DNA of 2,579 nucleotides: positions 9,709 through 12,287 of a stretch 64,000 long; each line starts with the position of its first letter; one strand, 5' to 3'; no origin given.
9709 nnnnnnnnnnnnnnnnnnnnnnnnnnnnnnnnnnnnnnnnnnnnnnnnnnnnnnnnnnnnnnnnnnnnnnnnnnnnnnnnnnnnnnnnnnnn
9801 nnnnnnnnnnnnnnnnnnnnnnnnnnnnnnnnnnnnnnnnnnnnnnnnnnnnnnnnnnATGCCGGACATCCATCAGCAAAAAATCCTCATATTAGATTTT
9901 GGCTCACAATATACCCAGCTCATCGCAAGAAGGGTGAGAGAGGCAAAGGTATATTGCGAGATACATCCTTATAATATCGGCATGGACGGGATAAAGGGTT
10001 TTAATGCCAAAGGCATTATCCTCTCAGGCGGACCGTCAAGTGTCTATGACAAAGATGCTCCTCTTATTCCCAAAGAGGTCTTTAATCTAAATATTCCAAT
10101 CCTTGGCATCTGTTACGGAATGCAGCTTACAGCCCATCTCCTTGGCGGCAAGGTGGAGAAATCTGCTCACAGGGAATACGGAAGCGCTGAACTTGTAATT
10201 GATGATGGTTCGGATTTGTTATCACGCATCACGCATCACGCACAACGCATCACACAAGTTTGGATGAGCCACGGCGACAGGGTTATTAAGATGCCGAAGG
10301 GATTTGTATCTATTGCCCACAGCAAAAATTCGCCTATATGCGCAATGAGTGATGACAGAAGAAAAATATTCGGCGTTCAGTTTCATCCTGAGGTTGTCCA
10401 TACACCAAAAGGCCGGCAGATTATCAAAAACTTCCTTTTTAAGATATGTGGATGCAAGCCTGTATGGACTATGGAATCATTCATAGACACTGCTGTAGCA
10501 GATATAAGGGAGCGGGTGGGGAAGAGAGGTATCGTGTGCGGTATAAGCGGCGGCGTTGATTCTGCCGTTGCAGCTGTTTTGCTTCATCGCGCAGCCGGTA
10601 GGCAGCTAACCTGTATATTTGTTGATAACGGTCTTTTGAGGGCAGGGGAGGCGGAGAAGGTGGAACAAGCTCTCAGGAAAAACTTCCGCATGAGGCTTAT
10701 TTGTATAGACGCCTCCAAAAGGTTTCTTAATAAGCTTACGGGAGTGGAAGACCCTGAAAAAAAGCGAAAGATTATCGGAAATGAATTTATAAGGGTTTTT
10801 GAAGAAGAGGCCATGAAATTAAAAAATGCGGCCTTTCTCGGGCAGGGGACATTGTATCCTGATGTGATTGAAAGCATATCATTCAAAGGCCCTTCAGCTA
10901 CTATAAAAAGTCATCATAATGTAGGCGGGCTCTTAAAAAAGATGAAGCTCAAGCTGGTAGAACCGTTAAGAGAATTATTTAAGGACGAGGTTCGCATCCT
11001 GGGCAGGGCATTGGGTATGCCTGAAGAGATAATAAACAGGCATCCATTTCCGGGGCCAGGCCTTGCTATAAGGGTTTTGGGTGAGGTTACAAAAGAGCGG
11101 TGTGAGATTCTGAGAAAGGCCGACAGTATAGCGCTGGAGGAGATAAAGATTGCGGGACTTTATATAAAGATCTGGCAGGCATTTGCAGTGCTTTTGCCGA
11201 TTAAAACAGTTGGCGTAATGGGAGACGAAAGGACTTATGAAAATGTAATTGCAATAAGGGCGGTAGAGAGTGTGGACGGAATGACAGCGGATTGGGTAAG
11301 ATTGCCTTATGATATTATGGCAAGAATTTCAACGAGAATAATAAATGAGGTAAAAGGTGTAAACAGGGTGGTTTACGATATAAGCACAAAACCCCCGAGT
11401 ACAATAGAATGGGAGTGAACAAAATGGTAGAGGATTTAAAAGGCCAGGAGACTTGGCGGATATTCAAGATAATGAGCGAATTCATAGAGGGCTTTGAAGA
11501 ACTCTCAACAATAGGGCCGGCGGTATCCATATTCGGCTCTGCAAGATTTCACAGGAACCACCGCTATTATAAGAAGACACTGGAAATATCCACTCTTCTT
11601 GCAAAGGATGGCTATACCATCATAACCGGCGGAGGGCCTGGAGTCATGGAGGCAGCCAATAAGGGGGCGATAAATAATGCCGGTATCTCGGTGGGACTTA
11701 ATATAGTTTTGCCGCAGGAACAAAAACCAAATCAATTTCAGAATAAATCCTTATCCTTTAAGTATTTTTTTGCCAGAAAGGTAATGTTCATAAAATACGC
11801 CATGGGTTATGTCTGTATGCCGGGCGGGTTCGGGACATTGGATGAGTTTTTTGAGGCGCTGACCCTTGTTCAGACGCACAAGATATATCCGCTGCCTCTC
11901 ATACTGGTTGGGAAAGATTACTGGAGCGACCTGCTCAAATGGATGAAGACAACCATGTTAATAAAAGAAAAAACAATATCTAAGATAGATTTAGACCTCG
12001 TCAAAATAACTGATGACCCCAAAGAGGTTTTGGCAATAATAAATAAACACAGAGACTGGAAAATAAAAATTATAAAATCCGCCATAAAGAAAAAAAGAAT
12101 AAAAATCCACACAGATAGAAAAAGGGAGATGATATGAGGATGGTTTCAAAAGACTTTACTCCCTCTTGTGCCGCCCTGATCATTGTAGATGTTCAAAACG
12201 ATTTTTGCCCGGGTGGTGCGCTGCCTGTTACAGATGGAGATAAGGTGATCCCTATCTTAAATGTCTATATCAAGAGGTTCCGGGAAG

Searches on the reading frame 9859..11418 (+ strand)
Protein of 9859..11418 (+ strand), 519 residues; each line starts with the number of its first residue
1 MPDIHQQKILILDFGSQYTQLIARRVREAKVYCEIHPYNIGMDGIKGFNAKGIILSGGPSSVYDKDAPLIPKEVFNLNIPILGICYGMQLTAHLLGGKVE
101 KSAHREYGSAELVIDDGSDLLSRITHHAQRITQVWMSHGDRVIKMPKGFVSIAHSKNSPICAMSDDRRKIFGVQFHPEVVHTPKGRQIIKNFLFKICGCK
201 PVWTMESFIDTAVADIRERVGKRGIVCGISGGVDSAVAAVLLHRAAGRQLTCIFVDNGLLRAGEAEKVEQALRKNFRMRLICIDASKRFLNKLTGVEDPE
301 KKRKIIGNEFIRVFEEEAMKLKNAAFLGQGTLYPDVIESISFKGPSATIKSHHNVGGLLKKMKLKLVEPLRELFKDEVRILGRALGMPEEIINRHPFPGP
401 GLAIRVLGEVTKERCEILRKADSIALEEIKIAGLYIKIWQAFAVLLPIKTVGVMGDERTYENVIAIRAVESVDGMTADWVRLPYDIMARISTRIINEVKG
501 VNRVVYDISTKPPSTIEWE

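Call 4: search_protein_families(library=pfam, proteins=[window:9859-11418:+], max_evalue=0.01)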
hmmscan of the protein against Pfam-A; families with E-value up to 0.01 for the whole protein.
window:9859-11418:+ (519 aa): 6 families
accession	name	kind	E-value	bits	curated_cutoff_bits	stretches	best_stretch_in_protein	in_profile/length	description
PF00117.34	GATase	-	5.3e-48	163.7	22.8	1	10-195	1-189/190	Glutamine amidotransferase class-I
PF00958.27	GMP_synt_C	-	6.1e-46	154.9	27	1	427-518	1-92/92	GMP synthase C terminal domain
PF02540.23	NAD_synthase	-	2.1e-10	40.6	21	1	218-249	14-45/242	NAD synthase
PF07722.19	Peptidase_C26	-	5.6e-10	39.8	20.5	1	72-178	99-219/219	Peptidase C26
PF03054.22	tRNA_Me_trans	-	6.6e-05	23.1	20.6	1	225-257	3-34/202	tRNA methyl transferase HUP domain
PF02568.20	ThiI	-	0.0014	18.7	20.5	1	225-274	6-54/197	Thiamine biosynthesis protein (ThiI)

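Call 40: find_homologous_proteins(query=window:9859-11418:+, max_evalue=1e-100)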
Query window:9859-11418:+ (519 aa): 8000 proteins with E <= 1e-100 among 8000 candidates; the best 120 are listed.
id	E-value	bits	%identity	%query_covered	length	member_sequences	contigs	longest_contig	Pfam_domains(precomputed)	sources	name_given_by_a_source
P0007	0.0e+0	1176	100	100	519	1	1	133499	PF00958.28,PF07722.20,PF00117.35,PF02540.24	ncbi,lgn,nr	ncbi:MAG: glutamine-hydrolyzing GMP synthase [Deltaproteobacteria bacterium]|nr:glutamine-hydrolyzin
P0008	0.0e+0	1155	98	100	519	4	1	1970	PF00958.28,PF07722.20,PF00117.35,PF02540.24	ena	-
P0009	0.0e+0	1129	96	100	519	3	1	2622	PF00958.28,PF07722.20,PF00117.35,PF02540.24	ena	-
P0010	0.0e+0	1103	94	100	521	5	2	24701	PF00958.28,PF07722.20,PF00117.35,PF02540.24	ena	-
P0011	0.0e+0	1089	92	100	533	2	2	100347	PF00958.28,PF07722.20,PF00117.35,PF02540.24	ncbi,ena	-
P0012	0.0e+0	1059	90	100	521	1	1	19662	PF00958.28,PF07722.20,PF00117.35,PF02540.24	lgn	-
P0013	0.0e+0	1047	89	100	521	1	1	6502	PF00958.28,PF07722.20,PF00117.35,PF02540.24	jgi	-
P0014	0.0e+0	1045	88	100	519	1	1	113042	PF00958.28,PF07722.20,PF03054.23,PF00117.35,PF02540.24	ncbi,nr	ncbi:MAG: glutamine-hydrolyzing GMP synthase [Deltaproteobacteria bacterium]|nr:glutamine-hydrolyzin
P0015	0.0e+0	1045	87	100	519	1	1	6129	PF00958.28,PF07722.20,PF00117.35,PF02540.24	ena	-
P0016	0.0e+0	1044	88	100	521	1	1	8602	PF00958.28,PF07722.20,PF00117.35,PF02540.24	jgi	jgi:GMP synthase (glutamine-hydrolysing)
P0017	0.0e+0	1037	87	100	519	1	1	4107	PF00958.28,PF07722.20,PF00117.35,PF02540.24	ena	-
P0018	0.0e+0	1037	87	100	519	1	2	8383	PF00958.28,PF07722.20,PF00117.35,PF02540.24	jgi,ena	-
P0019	0.0e+0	1021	85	100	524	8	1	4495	PF00958.28,PF07722.20,PF00117.35,PF02540.24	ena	-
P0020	0.0e+0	1021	85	100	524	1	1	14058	PF00958.28,PF07722.20,PF00117.35,PF02540.24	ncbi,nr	ncbi:MAG: glutamine-hydrolyzing GMP synthase [Deltaproteobacteria bacterium]|nr:glutamine-hydrolyzin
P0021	0.0e+0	1020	85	100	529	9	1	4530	PF00958.28,PF07722.20,PF00117.35,PF02540.24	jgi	-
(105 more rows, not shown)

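Call 46: find_encoding_contigs(protein=P0010, flank=10000, max_places=3)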
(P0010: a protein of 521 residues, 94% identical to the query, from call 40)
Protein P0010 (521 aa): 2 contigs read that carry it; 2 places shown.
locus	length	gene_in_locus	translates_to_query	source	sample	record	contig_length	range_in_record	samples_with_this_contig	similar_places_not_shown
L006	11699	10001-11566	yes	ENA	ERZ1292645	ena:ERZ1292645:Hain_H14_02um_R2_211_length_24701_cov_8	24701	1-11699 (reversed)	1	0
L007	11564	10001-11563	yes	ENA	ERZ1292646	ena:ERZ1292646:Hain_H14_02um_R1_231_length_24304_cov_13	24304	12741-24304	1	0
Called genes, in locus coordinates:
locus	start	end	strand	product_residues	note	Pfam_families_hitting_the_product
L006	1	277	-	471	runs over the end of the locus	PF04715:, PF00425:Chorismate_bind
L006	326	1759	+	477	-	PF00672:HAMP, PF00512:HisKA, PF02518:HATPase_c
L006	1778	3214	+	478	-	PF00072:Response_reg, PF00158:Sigma54_activat, PF14532:Sigma54_activ_2, PF07728:AAA_5, PF00004:AAA (weak), PF25601:AAA_lid_14, PF02954:HTH_8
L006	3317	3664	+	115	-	-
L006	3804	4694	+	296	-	PF00009:GTP_EFTU, PF00350:Dynamin_N (faint), PF01926:MMR_HSR1, PF02421:FeoB_N, PF03193:RsgA_GTPase (faint), PF04548:AIG1 (weak), PF10662:PduV-EutP (faint), PF07650:KH_2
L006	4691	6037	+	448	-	PF00350:Dynamin_N (faint), PF01926:MMR_HSR1, PF02421:FeoB_N, PF02492:cobW (faint), PF00009:GTP_EFTU, PF01926:MMR_HSR1, PF02421:FeoB_N, PF14714:KH_dom-like, +3 more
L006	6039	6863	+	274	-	PF03631:Virul_fac_BrkB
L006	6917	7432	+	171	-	PF25084:LbH_EIF2B (weak), PF25087:GMPPB_C (faint), PF25084:LbH_EIF2B (weak), PF00132:Hexapep, PF14602:Hexapep_2 (weak)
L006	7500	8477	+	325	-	PF02541:Ppx-GppA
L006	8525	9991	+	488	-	PF00478:IMPDH, PF00571:CBS, PF03060:NMO (weak), PF01070:FMN_dh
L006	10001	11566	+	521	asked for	PF00117:GATase, PF07722:Peptidase_C26, PF02540:NAD_synthase (faint), PF00958:GMP_synt_C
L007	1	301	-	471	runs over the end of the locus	PF04715:, PF00425:Chorismate_bind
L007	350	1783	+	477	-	PF00672:HAMP, PF00512:HisKA, PF02518:HATPase_c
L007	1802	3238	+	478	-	PF00072:Response_reg, PF00158:Sigma54_activat, PF14532:Sigma54_activ_2, PF07728:AAA_5, PF00004:AAA (weak), PF25601:AAA_lid_14, PF02954:HTH_8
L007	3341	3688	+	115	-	-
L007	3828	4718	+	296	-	PF00009:GTP_EFTU, PF00350:Dynamin_N (faint), PF01926:MMR_HSR1, PF02421:FeoB_N, PF03193:RsgA_GTPase (faint), PF04548:AIG1 (weak), PF10662:PduV-EutP (faint), PF07650:KH_2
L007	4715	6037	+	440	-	PF00350:Dynamin_N (faint), PF01926:MMR_HSR1, PF02421:FeoB_N, PF02492:cobW (faint), PF00009:GTP_EFTU, PF02421:FeoB_N, PF01926:MMR_HSR1, PF14714:KH_dom-like, +3 more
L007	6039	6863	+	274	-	PF03631:Virul_fac_BrkB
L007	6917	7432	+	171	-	PF25084:LbH_EIF2B (weak), PF25087:GMPPB_C (faint), PF25084:LbH_EIF2B (weak), PF00132:Hexapep, PF14602:Hexapep_2 (weak)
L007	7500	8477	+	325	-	PF02541:Ppx-GppA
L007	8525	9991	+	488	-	PF00478:IMPDH, PF00571:CBS, PF03060:NMO (weak), PF01070:FMN_dh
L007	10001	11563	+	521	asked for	PF00117:GATase, PF07722:Peptidase_C26, PF02540:NAD_synthase (faint), PF00958:GMP_synt_C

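Call 47: find_encoding_contigs(protein=P0011, flank=10000, max_places=3)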
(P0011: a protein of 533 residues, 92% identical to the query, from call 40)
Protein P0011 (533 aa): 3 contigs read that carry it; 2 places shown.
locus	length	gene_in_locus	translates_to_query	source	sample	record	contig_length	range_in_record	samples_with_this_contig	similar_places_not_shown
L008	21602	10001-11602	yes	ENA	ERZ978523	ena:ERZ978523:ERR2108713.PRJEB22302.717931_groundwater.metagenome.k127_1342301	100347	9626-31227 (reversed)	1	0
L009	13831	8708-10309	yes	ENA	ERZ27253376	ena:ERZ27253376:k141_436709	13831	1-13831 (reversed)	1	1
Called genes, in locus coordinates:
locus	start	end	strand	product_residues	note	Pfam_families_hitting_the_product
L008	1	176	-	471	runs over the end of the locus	PF04715:, PF00425:Chorismate_bind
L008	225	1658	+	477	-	PF00672:HAMP, PF00512:HisKA, PF02518:HATPase_c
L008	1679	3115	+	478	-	PF00072:Response_reg, PF00158:Sigma54_activat, PF14532:Sigma54_activ_2, PF07728:AAA_5, PF00004:AAA (weak), PF25601:AAA_lid_14, PF02954:HTH_8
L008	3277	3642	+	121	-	-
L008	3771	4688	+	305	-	PF00009:GTP_EFTU, PF00350:Dynamin_N (faint), PF01926:MMR_HSR1, PF02421:FeoB_N, PF03193:RsgA_GTPase (faint), PF04548:AIG1 (weak), PF07650:KH_2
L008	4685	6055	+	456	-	PF00350:Dynamin_N (faint), PF01926:MMR_HSR1, PF02421:FeoB_N, PF03193:RsgA_GTPase (faint), PF00009:GTP_EFTU, PF01926:MMR_HSR1, PF02421:FeoB_N, PF14714:KH_dom-like, +2 more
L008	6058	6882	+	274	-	PF03631:Virul_fac_BrkB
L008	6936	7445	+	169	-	PF25084:LbH_EIF2B (weak), PF25087:GMPPB_C (faint), PF25084:LbH_EIF2B (weak), PF00132:Hexapep, PF14602:Hexapep_2 (weak)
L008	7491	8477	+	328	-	PF02541:Ppx-GppA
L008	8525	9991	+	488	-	PF00478:IMPDH, PF00571:CBS, PF03060:NMO (weak), PF01070:FMN_dh (weak)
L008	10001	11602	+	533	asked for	PF00117:GATase, PF07722:Peptidase_C26, PF02540:NAD_synthase (faint), PF00958:GMP_synt_C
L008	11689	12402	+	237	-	PF18306:LDcluster4, PF03641:Lysine_decarbox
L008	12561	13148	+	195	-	PF00857:Isochorismatase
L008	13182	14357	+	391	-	PF02749:QRPTase_N, PF17767:NAPRTase_N (faint), PF01729:QRPTase_C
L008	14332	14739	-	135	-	-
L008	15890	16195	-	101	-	PF09827:CRISPR_Cas2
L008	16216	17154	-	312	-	PF01867:Cas_Cas1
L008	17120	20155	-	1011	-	PF18470:Cas9_a, PF13395:HNH_4, PF18541:RuvC_III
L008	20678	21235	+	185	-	PF13518:HTH_28 (faint)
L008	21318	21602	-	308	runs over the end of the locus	PF05707:Zot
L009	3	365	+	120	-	?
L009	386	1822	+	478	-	PF00072:Response_reg, PF00158:Sigma54_activat, PF14532:Sigma54_activ_2, PF07728:AAA_5, PF00004:AAA (weak), PF25601:AAA_lid_14, PF02954:HTH_8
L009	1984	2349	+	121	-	-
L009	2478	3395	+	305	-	PF00009:GTP_EFTU, PF00350:Dynamin_N (faint), PF01926:MMR_HSR1, PF02421:FeoB_N, PF03193:RsgA_GTPase (faint), PF04548:AIG1 (weak), PF07650:KH_2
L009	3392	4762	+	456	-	PF00350:Dynamin_N (faint), PF01926:MMR_HSR1, PF02421:FeoB_N, PF03193:RsgA_GTPase (faint), PF00009:GTP_EFTU, PF01926:MMR_HSR1, PF02421:FeoB_N, PF14714:KH_dom-like, +2 more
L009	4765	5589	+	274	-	PF03631:Virul_fac_BrkB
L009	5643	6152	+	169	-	PF25084:LbH_EIF2B (weak), PF25087:GMPPB_C (faint), PF25084:LbH_EIF2B (weak), PF00132:Hexapep, PF14602:Hexapep_2 (weak)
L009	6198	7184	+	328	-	PF02541:Ppx-GppA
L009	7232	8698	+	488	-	PF00478:IMPDH, PF00571:CBS, PF03060:NMO (weak), PF01070:FMN_dh (weak)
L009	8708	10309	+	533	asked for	PF00117:GATase, PF07722:Peptidase_C26, PF02540:NAD_synthase (faint), PF00958:GMP_synt_C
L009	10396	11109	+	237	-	PF18306:LDcluster4, PF03641:Lysine_decarbox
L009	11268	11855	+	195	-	PF00857:Isochorismatase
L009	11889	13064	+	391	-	PF02749:QRPTase_N, PF17767:NAPRTase_N (faint), PF01729:QRPTase_C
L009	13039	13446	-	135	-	-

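Call 49: find_encoding_contigs(protein=P0008, flank=10000, max_places=4)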
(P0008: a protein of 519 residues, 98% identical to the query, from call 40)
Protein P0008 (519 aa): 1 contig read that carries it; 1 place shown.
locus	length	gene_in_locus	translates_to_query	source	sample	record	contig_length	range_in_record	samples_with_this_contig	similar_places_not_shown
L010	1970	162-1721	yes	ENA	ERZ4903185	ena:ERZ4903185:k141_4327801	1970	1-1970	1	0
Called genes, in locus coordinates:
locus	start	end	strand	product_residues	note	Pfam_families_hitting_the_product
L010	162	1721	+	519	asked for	PF00117:GATase, PF07722:Peptidase_C26, PF02540:NAD_synthase (faint), PF00958:GMP_synt_C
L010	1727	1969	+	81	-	?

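Call 50: find_encoding_contigs(protein=P0009, flank=10000, max_places=4)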
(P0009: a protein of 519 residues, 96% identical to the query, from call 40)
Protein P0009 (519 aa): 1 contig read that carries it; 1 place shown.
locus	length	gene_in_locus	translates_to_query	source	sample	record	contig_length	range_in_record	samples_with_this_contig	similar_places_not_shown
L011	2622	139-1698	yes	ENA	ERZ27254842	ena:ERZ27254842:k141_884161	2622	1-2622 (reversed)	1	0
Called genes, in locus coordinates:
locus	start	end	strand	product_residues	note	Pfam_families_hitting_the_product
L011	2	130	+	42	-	?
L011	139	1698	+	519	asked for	PF00117:GATase, PF07722:Peptidase_C26, PF02540:NAD_synthase (faint), PF00958:GMP_synt_C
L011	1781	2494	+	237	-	PF18306:LDcluster4, PF03641:Lysine_decarbox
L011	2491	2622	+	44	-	?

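Call 54: find_encoding_contigs(protein=P0012, flank=10000, max_places=3)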
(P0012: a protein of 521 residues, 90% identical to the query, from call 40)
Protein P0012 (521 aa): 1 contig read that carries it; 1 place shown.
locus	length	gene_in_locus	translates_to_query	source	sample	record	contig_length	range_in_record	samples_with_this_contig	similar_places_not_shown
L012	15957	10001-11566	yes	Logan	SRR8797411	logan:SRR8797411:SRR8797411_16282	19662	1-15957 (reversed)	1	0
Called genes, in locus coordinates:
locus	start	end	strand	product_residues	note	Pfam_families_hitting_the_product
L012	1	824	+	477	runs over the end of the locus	PF00672:HAMP, PF00512:HisKA, PF02518:HATPase_c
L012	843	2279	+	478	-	PF00072:Response_reg, PF00158:Sigma54_activat, PF14532:Sigma54_activ_2, PF07728:AAA_5 (weak), PF00004:AAA (weak), PF25601:AAA_lid_14, PF02954:HTH_8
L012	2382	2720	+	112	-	-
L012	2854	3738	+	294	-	PF00009:GTP_EFTU, PF00350:Dynamin_N (faint), PF01926:MMR_HSR1, PF02421:FeoB_N, PF02492:cobW (faint), PF03193:RsgA_GTPase (faint), PF04548:AIG1 (weak), PF07650:KH_2, +1 more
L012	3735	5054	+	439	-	PF00350:Dynamin_N (faint), PF01926:MMR_HSR1, PF02421:FeoB_N, PF02492:cobW (faint), PF00009:GTP_EFTU, PF02421:FeoB_N, PF01926:MMR_HSR1, PF14714:KH_dom-like, +4 more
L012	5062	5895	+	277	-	PF03631:Virul_fac_BrkB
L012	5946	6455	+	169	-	PF25084:LbH_EIF2B (weak), PF25087:GMPPB_C (faint), PF00132:Hexapep, PF14602:Hexapep_2 (weak)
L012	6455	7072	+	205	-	PF01618:MotA_ExbB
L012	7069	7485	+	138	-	PF02472:ExbD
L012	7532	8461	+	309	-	PF02541:Ppx-GppA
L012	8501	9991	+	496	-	PF00478:IMPDH, PF00571:CBS, PF03060:NMO, PF01070:FMN_dh (weak)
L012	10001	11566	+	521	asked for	PF00117:GATase, PF07722:Peptidase_C26, PF02540:NAD_synthase (faint), PF00958:GMP_synt_C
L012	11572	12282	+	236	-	PF18306:LDcluster4, PF03641:Lysine_decarbox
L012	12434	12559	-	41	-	-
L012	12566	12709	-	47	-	-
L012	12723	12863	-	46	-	-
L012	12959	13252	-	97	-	-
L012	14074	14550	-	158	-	-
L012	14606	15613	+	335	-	PF04307:YdjM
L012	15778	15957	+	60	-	?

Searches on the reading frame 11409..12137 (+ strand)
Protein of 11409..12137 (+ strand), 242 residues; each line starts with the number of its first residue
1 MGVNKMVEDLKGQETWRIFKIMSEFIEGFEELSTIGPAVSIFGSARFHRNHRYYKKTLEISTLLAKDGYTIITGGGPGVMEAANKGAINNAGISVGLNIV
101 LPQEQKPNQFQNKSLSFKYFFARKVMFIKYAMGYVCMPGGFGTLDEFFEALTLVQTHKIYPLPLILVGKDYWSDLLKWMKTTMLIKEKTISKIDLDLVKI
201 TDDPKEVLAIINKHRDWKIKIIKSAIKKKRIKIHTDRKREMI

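Call 4: search_protein_families(library=pfam, proteins=[window:11409-12137:+], max_evalue=0.01)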
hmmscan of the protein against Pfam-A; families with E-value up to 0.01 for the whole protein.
window:11409-12137:+ (242 aa): 3 families
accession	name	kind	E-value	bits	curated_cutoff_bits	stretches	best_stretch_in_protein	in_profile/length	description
PF03641.19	Lysine_decarbox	-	3.2e-33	115.2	27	1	80-209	1-129/131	Possible lysine decarboxylase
PF18306.6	LDcluster4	-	8.2e-17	61.7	26.3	1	38-152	3-115/151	SLOG cluster4 family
PF02481.21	DNA_processg_A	-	0.0089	15.7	29.6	0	31-105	38-116/212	DNA recombination-mediator protein A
